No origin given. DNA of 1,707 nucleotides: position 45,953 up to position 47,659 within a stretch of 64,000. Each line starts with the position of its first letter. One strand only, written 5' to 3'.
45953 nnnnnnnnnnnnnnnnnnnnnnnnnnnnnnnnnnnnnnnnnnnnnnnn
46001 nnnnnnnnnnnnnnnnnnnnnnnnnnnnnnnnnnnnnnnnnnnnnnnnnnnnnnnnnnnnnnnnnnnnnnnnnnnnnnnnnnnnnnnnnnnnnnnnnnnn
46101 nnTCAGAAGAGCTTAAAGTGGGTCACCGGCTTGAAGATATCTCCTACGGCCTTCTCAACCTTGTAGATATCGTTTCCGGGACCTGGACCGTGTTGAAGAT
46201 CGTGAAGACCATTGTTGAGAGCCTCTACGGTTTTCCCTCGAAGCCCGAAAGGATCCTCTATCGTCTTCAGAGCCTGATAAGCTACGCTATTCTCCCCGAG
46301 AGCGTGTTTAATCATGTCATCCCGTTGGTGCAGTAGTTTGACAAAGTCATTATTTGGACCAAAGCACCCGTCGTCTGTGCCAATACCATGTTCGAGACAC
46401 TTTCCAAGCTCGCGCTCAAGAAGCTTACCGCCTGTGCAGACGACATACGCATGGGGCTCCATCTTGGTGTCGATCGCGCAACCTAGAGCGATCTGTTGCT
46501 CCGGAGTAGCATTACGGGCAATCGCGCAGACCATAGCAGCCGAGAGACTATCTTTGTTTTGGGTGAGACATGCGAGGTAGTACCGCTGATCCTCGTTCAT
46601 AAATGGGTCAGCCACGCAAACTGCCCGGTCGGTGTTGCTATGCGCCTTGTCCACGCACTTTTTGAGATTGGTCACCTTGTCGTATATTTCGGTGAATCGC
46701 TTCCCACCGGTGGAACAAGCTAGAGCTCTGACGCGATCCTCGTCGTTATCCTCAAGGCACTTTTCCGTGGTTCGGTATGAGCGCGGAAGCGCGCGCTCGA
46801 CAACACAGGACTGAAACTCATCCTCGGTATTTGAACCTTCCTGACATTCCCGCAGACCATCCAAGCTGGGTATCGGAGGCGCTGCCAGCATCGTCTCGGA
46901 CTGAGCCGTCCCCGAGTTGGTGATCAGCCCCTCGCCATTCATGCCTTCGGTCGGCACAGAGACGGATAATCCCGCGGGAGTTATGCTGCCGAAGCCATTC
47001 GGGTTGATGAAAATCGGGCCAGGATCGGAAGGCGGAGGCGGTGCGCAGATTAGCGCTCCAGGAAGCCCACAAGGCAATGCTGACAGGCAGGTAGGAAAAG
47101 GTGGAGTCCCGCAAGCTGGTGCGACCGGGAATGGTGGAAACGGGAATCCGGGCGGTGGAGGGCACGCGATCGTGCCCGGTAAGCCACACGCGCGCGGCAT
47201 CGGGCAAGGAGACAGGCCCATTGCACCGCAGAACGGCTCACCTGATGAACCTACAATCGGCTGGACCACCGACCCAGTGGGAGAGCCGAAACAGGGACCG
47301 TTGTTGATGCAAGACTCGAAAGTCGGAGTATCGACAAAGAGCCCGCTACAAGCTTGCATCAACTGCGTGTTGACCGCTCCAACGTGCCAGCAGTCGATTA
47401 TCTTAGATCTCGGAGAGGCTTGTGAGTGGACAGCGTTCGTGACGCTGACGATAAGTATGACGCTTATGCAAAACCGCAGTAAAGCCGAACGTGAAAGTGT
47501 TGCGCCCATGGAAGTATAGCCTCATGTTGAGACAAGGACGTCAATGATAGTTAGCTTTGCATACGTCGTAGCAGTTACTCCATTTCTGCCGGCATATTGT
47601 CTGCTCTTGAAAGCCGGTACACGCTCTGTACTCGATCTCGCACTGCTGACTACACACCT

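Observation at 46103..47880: Lower-GC pocket encoding two Sec-signal, cysteine-rich secreted proteins, one of them Pro/Cys-repeat rich and 468 aa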

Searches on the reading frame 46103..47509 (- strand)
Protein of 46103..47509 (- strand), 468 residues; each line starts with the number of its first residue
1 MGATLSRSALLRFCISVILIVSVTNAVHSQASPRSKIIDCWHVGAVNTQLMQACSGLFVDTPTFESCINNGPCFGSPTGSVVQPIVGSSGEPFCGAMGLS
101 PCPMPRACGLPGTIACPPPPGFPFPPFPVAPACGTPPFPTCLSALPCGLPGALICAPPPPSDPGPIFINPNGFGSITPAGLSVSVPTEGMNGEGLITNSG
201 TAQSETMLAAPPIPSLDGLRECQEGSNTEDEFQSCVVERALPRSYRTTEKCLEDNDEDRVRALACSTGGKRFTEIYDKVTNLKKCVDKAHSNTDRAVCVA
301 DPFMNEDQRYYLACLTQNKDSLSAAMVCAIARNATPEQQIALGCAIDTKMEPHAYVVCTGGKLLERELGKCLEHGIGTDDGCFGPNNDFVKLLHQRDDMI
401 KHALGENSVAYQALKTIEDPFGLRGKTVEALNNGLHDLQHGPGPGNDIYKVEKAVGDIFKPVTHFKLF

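Call 6: search_protein_families(library=pfam, proteins=[window:46103-47509:-], max_evalue=0.1)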
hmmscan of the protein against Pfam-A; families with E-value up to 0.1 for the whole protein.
window:46103-47509:- (468 aa): 1 family
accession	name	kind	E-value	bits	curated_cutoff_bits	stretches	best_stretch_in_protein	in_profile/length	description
PF18200.7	Big_11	-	0.0075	16.6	25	1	164-207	43-82/87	Bacterial Ig-like domain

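Call 8: search_dna_similar(query=window:46103-47509:-, collection=phages, mode=protein, max_rows=15, max_evalue=0.01)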
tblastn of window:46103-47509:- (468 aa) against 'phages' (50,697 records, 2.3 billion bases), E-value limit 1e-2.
No match.

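Call 9: search_protein_families(library=phrogs, proteins=[window:46103-47509:-], max_evalue=0.001)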
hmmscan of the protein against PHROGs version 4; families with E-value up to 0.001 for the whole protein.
window:46103-47509:- (468 aa): 0 families

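Call 11: find_homologous_proteins(query=window:46103-47509:-, max_evalue=0.01)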
Query window:46103-47509:- (468 aa): 51 proteins with E <= 0.01 among 8000 candidates.
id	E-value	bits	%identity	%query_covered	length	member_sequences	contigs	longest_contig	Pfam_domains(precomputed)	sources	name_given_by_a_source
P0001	2.4e-191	655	100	61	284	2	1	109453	-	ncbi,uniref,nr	ncbi:hypothetical protein [Faunimonas pinastri]|uniref:hypothetical protein n=1 Tax=Faunimonas pinas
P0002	8.6e-129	449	49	92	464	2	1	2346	-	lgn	-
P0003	1.9e-122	428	47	93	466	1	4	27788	-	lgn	-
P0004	1.9e-115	405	44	98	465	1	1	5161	-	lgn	-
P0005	7.4e-110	386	41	97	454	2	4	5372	-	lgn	-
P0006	4.4e-108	380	43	97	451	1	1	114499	-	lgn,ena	-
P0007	6.7e-108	380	41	97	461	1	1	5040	-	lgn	-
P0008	2.3e-107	378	41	97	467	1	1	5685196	-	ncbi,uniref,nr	ncbi:hypothetical protein [Pseudomonas tructae]|uniref:hypothetical protein n=1 Tax=Pseudomonas truc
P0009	7.2e-106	373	42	92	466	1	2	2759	-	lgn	-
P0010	5.7e-105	370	41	97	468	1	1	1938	-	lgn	-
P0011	1.7e-102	362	40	98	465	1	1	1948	-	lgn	-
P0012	3.7e-99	351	42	92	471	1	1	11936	-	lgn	-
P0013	1.8e-98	349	39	96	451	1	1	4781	-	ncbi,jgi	jgi:hypothetical protein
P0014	5.8e-98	347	40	97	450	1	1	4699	-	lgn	-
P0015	1.0e-97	346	41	97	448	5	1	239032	-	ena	-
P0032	2.3e-72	263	41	68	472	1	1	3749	-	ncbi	-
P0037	1.1e-69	254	42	61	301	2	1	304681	-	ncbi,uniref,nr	ncbi:hypothetical protein [Methylobacterium sp. Leaf85]|uniref:hypothetical protein n=1 Tax=Methylob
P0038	2.6e-69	252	43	59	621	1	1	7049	PF13431.13,PF23914.2,PF13414.13,PF13428.13,PF13374.13,PF14559.13,PF24575.2,PF25575.1,PF10516.16,PF13371.13,PF17874.8,PF00515.35,PF12895.14,PF13424.13,PF21033.5,PF13432.13,PF13181.13,PF01239.29,PF07719.24,PF13174.13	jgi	jgi:tetratricopeptide (TPR) repeat protein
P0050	2.9e-6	45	29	33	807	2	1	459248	-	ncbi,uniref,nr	ncbi:hypothetical protein [Rhodanobacter sp. C05]|uniref:hypothetical protein n=1 Tax=Rhodanobacter 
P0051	2.7e-4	38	29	25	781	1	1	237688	-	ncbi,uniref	ncbi:hypothetical protein ACIPEN_13445 [Herbaspirillum chlorophenolicum]|uniref:Beta-lactamase n=1 T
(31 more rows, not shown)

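Call 16: find_encoding_contigs(protein=P0008, flank=8000, max_places=3)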
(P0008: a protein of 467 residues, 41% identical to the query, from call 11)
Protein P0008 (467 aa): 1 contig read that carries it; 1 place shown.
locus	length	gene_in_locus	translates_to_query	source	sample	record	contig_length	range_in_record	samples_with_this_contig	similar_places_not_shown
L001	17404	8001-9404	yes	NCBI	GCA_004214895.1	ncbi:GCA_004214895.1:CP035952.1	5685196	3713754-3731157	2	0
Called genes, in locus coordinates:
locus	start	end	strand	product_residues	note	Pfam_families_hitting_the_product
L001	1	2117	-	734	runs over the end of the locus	PF02566:OsmC, PF02624:YcaO, PF18381:YcaO_C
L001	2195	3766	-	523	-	PF00486:Trans_reg_C, PF13428:TPR_14 (faint), PF00515:TPR_1 (faint), PF13414:TPR_11 (faint), PF14559:TPR_19 (faint)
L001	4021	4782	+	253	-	PF01370:Epimerase (faint), PF04321:RmlD_sub_bind (faint), PF05368:NmrA (faint), PF13460:NAD_binding_10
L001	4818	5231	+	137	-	PF00190:Cupin_1 (weak), PF07883:Cupin_2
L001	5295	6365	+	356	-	PF25919:BSH_CusB (faint), PF00364:Biotin_lipoyl (faint), PF25917:BSH_RND, PF25954:Beta-barrel_RND_2 (weak), PF25963:Beta-barrel_AAEA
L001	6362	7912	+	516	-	PF07690:MFS_1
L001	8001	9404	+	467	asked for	-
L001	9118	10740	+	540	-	PF03372:Exo_endo_phos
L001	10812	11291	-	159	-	PF08896:DUF1842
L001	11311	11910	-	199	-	PF08896:DUF1842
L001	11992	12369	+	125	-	-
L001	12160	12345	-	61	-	-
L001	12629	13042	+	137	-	-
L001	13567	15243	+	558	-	PF00083:Sugar_tr, PF07690:MFS_1, PF00083:Sugar_tr (weak)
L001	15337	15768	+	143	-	PF01124:MAPEG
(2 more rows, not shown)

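Call 17: find_encoding_contigs(protein=P0006, flank=8000, max_places=3)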
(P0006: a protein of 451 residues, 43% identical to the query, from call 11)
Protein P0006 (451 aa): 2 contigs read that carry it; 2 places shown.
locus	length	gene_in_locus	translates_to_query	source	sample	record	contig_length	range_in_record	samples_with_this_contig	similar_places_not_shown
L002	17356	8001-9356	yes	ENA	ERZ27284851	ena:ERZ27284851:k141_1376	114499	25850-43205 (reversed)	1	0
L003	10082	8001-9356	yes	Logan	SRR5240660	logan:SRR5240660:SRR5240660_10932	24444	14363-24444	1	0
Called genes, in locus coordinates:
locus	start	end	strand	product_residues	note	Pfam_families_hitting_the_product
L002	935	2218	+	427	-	PF02463:SMC_N (faint), PF00005:ABC_tran (faint), PF13175:AAA_15, PF13304:AAA_21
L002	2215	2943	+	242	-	PF01844:HNH (faint), PF14279:HNH_5 (faint)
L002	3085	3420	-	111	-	PF20137:BubE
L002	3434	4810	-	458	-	PF14464:Prok-JAB, PF00899:ThiF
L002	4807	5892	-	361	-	PF14452:Multi_ubiq, PF14462:Prok-E2_E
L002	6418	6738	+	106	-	PF13560:HTH_31 (weak), PF12844:HTH_19 (weak), PF01381:HTH_3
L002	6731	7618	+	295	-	PF06114:Peptidase_M78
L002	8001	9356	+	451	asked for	-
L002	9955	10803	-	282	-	PF00999:Na_H_Exchanger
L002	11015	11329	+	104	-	-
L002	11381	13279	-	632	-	PF00009:GTP_EFTU, PF01926:MMR_HSR1 (weak), PF03144:GTP_EFTU_D2 (weak), PF22594:GTP-eEF1A_C, PF01583:APS_kinase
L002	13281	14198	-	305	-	PF01507:PAPS_reduct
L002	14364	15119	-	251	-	PF01784:DUF34_NIF3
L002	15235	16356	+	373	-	PF00089:Trypsin, PF13365:Trypsin_2, PF00595:PDZ, PF13180:PDZ_2, PF17820:PDZ_6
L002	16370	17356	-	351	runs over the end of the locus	PF00155:Aminotran_1_2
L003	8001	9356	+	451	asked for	-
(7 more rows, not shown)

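Call 19: find_encoding_contigs(protein=P0015, flank=6000, max_places=2)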
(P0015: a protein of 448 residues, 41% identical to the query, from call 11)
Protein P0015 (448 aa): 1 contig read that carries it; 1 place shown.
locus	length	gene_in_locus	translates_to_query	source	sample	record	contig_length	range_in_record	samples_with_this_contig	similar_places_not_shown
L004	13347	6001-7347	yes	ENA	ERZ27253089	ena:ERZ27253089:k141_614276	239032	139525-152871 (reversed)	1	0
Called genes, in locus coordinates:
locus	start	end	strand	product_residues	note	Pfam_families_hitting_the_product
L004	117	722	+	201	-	PF01965:DJ-1_PfpI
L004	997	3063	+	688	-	-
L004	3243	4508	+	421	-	PF00512:HisKA, PF02518:HATPase_c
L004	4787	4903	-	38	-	-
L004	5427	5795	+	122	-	-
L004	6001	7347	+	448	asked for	-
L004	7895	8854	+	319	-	PF05721:PhyH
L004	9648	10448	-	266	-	PF00392:GntR, PF13545:HTH_Crp_2 (faint), PF14502:HTH_41 (weak), PF07702:UTRA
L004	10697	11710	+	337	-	PF01380:SIS (faint)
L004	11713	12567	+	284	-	PF00294:PfkB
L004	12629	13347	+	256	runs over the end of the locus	PF00497:SBP_bac_3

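Call 20: find_encoding_contigs(protein=P0003, flank=6000, max_places=3)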
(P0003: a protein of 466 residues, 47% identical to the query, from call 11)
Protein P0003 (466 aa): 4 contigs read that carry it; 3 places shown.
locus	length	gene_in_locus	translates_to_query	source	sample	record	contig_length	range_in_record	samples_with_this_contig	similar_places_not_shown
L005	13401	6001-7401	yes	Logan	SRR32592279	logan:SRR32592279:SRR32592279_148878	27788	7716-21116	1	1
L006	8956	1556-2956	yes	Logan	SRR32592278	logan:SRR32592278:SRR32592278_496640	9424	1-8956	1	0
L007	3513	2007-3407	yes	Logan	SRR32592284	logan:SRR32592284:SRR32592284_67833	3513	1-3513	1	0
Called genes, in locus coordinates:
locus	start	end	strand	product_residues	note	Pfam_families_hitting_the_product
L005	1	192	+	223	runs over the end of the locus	-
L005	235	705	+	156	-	-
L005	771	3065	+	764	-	-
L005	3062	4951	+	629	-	PF01734:Patatin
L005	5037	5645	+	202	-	PF12872:OST-HTH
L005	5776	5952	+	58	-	-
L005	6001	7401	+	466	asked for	-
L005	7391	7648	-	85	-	-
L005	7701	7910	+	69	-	-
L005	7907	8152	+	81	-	-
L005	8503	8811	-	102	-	-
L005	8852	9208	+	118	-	-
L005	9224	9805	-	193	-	PF00565:SNase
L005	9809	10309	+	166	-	-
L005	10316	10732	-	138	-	-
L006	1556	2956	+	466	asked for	-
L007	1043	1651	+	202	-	PF12872:OST-HTH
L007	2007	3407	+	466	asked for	-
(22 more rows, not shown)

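Call 23: predict_structure(alignment_id=A1)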
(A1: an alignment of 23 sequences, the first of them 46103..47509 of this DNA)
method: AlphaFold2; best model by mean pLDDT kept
length: 468 residues; sequences in the alignment: 23
mean_pLDDT: 68.3   pTM: 0.34
mean pLDDT of the five models: 68.3, 67.1, 66.3, 66.2, 63.2
residues with pLDDT >= 90: 71; 70-90: 184; 50-70: 62; < 50: 151
segments of 3 or more residues with pLDDT < 50: 79-120, 128-208, 420-425, 449-453, 455-468
pLDDT, mean of each block of 10 residues (from residue 1): 74 88 66 87 82 92 85 75 38 38 41 43 50 37 44 42 37 38 37 41 47 85 94 89 86 93 89 88 91 87 86 87 88 86 91 88 86 81 70 71 72 63 52 63 52 46 36
secondary structure, 60 per line:
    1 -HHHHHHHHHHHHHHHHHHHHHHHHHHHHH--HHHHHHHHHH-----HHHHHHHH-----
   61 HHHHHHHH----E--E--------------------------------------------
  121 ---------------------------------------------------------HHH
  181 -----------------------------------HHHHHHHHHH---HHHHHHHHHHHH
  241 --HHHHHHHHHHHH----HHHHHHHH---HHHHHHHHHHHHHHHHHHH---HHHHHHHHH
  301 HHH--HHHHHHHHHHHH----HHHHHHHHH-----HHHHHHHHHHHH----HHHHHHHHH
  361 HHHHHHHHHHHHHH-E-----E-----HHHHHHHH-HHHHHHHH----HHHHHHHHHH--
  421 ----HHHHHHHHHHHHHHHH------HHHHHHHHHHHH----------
elements in order: H2-30 H33-42 H48-55 H61-68 H216-225 H229-240 H243-254 H259-266 H270-288 H292-303 H306-317 H322-330 H336-347 H352-374 H388-395 H397-404 H409-418 H425-440 H447-458

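Call 27: search_protein_families(library=pfam, alignment_id=A1, max_evalue=1)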
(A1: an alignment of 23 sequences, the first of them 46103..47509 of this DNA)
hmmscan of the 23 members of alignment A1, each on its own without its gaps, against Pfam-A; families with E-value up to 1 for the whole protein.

A. member 1, window:46103-47509:- (468 aa): 1 family
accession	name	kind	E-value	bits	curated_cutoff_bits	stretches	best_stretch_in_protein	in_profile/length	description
PF18200.7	Big_11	-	0.0075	16.6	25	1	164-207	43-82/87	Bacterial Ig-like domain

B. families by the number of members that match (of 23 scanned): 35 families (the first 25 are shown)
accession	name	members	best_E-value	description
PF21556.3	AceES-2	3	0.043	Excretory-secretory protein 2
PF00515.34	TPR_1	2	4.6e-65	Tetratricopeptide repeat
PF13414.12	TPR_11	2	3e-47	TPR repeat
PF07719.23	TPR_2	2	1e-44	Tetratricopeptide repeat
PF13181.12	TPR_8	2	1e-41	Tetratricopeptide repeat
PF13431.12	TPR_17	2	4.4e-25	Tetratricopeptide repeat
PF13371.12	TPR_9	2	7.5e-25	Tetratricopeptide repeat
PF13432.12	TPR_16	2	2.5e-21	Tetratricopeptide repeat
PF14559.12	TPR_19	2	2.5e-21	Tetratricopeptide repeat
PF13428.12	TPR_14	2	9e-19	Tetratricopeptide repeat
PF13424.12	TPR_12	2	2.6e-15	Tetratricopeptide repeat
PF10516.15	SHNi-TPR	2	5.4e-08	SHNi-TPR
PF23914.1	TPR_CcmH_CycH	2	1.1e-07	Cytochrome c-type biogenesis protein H TPR domain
PF13374.12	TPR_10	2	1.5e-05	Tetratricopeptide repeat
PF13176.12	TPR_7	2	1.6e-05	Tetratricopeptide repeat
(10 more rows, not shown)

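Call 28: search_solved_structures(query=A1, max_evalue=10)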
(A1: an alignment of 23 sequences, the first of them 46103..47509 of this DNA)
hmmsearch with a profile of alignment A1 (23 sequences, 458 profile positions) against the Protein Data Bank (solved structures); distinct sequences matched with E-value up to 10: 1.
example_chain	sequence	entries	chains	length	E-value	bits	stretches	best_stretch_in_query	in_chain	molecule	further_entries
7q83_B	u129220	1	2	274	0.14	14.6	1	394-443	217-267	Protein SSO2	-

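Call 42: search_protein_representatives(alignment_id=A1)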
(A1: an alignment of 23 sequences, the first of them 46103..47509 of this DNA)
Query: 23 sequences, 458 profile positions. Proteins with E-value up to 0.001 (for the whole library): 613; up to 1e-10: 485; up to 1e-30: 239. The best 150 are listed.
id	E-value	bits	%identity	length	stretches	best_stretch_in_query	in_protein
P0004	3.3e-185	633.2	-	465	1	4-457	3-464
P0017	1.3e-178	611.4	-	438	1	9-456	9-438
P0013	1.6e-174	597.9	-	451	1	1-456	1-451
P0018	3.6e-161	553.9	-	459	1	7-456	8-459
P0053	2.5e-157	541.3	-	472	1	5-454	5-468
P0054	6.8e-156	536.5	-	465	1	16-456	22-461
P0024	4.2e-153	527.3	-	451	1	1-456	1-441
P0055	4.1e-149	514.2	-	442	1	10-456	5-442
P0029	1.4e-145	502.6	-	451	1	8-457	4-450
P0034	3.4e-143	494.7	-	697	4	233-457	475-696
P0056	1.8e-140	485.7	-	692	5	264-457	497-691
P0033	6.2e-139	480.6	-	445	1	52-455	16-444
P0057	3.3e-136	471.6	-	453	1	5-455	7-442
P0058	5.2e-135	467.7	-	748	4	268-455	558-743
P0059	1.1e-132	460.0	-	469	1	8-456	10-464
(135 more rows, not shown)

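Call 51: search_dna_similar(query=window:46103-47509:-, collection=plasmids, mode=protein, max_rows=20, max_evalue=0.001)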
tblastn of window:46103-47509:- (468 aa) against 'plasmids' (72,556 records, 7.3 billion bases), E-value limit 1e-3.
Records with a match: 7; places in all: 7; records where one place covers at least 80% of the query: 0.
Best place of each record, by identity: <60% 7.
By first word of the organism name: Sinorhizobium 2; Bradyrhizobium 2; Methylophaga 1; Microvirga 1; Rhizobium 1.
By predicted mobility (MOB-suite, as given by PLSDB): non-mobilizable 4; conjugative 2; mobilizable 1.
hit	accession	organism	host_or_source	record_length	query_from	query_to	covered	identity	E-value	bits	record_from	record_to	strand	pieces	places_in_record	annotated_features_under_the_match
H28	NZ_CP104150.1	Sinorhizobium medicae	Trigonella foenum-graecum,cell culture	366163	216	456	51%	30.9%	4e-21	104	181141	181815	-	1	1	hypothetical protein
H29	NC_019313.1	Sinorhizobium meliloti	Medicago sativa ssp. falcata,root ...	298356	216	456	51%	30.9%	4e-21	104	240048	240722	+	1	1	hypothetical protein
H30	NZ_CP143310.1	Methylophaga thalassica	cell culture,A deep sea sediment sample ...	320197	281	464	39%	34.9%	5e-20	100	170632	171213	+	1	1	hypothetical protein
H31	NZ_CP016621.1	Microvirga ossetica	Vicia alpestris,cell culture,nodules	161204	277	433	34%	35.0%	7e-12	76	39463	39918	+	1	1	hypothetical protein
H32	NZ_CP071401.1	Rhizobium leguminosarum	lentil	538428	275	390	25%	33.3%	3e-9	67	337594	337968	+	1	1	hypothetical protein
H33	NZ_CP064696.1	Bradyrhizobium sp. 184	Acmispon strigosus,cell culture,root ...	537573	304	406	22%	35.5%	2e-8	65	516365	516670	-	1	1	hypothetical protein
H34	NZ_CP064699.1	Bradyrhizobium sp. 183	Acmispon strigosus,cell culture,root ...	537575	304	406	22%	35.5%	2e-8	65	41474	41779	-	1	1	hypothetical protein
